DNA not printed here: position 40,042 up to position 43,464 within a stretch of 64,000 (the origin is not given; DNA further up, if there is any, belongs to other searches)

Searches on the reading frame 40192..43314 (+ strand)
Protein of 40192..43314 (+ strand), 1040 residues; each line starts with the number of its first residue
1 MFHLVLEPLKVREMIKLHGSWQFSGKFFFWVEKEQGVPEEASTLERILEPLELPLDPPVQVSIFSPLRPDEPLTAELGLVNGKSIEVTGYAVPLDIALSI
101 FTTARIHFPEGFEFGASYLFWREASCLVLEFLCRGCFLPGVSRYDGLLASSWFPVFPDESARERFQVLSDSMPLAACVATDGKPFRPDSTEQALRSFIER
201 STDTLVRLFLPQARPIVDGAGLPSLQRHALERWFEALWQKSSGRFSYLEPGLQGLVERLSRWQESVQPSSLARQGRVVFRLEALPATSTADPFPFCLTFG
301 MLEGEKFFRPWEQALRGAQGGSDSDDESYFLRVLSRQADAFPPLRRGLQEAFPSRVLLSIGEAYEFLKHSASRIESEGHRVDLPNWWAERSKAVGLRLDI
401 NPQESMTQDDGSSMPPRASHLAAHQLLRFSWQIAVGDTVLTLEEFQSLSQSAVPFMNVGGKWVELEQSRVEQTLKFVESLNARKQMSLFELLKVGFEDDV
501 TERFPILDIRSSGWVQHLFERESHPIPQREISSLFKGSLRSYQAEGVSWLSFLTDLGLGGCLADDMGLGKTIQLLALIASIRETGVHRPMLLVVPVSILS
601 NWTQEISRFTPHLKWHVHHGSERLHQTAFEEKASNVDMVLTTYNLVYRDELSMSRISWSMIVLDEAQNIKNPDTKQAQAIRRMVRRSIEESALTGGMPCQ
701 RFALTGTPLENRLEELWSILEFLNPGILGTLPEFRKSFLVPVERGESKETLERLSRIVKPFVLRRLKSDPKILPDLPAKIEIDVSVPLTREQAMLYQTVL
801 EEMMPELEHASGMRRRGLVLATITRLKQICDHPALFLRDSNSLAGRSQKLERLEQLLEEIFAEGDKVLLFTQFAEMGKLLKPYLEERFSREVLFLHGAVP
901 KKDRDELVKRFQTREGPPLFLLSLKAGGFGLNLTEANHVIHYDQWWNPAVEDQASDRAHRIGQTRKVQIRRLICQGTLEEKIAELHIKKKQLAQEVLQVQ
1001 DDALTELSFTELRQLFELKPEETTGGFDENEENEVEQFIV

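Call 77: search_protein_families(library=pfam, proteins=[window:40192-43314:+], max_evalue=0.0001)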
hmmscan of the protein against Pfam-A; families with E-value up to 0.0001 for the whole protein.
window:40192-43314:+ (1040 aa): 4 families
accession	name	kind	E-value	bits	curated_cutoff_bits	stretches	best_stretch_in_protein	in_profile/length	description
PF00176.29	SNF2-rel_dom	-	1.2e-63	215.4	24.9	1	542-834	1-289/290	SNF2-related domain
PF12419.13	DUF3670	-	2.3e-29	102.2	27.6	1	353-493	3-133/136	SNF2 Helicase protein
PF00271.37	Helicase_C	-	8.8e-23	81.1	23.5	1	849-962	2-110/110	Helicase conserved C-terminal domain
PF04851.21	ResIII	-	9.9e-09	35.7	22.5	1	538-708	3-162/164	Type III restriction enzyme, res subunit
